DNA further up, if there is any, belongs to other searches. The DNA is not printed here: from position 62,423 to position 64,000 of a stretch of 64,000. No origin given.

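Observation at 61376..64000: AT-rich two-gene cassette: P-loop-less ABC/AAA_21-like ATPase + unknown 346-aa partner (candidate undescribed defense or abortive-infection-like module)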

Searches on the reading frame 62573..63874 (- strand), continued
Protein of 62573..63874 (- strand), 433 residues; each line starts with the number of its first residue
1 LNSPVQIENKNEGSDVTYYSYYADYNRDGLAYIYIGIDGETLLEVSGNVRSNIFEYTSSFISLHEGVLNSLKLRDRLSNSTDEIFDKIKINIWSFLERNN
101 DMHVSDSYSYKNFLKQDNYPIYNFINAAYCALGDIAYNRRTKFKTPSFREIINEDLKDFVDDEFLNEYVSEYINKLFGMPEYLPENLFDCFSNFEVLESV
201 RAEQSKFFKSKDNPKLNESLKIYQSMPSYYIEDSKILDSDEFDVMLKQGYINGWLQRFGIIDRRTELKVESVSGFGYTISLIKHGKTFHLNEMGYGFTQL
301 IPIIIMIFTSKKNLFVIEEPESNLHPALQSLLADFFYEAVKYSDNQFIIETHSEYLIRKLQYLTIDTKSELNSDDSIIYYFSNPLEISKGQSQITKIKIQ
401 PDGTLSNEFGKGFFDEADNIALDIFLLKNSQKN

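Call 67: find_encoding_contigs(protein=P0066, flank=5000, max_places=1)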
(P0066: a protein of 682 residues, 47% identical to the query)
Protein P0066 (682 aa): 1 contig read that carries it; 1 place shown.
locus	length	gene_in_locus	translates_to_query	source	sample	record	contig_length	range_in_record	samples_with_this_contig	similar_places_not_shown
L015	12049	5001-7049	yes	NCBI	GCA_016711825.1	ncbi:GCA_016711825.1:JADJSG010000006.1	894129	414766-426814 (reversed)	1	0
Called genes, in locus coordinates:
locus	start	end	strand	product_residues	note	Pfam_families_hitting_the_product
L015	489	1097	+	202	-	PF06067:DUF932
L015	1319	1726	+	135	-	-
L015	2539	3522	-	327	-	PF13280:WYL (weak), PF25583:WCX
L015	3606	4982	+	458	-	PF05970:PIF1, PF13604:AAA_30, PF13245:AAA_19, PF13538:UvrD_C_2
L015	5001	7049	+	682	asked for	PF02463:SMC_N (faint), PF11398:DUF2813 (faint), PF13175:AAA_15, PF13304:AAA_21, PF12476:DUF3696 (weak)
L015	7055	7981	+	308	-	-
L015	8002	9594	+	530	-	PF02463:SMC_N (faint), PF11398:DUF2813 (faint), PF13175:AAA_15 (weak), PF13304:AAA_21, PF13175:AAA_15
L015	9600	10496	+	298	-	-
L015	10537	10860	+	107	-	-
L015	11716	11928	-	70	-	-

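Call 88: search_protein_families(library=phrogs, proteins=[window:62573-63874:-], max_evalue=0.001)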
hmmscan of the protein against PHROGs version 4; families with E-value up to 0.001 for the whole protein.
window:62573-63874:- (433 aa): 6 families
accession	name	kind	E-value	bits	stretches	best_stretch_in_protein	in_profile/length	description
phrog_21420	-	unknown function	1.4e-25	90.8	1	250-432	464-639/654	-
phrog_3940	-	unknown function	8.6e-12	45.6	1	276-383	208-317/537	-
phrog_4747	-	unknown function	2.6e-08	34.4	1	311-358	333-380/610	-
phrog_14430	-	unknown function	2.5e-07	31.3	1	309-392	335-419/444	-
phrog_13167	-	unknown function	8.1e-05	22.7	1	313-364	339-389/477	-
phrog_8066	-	unknown function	0.00046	20.1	1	309-359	381-431/522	-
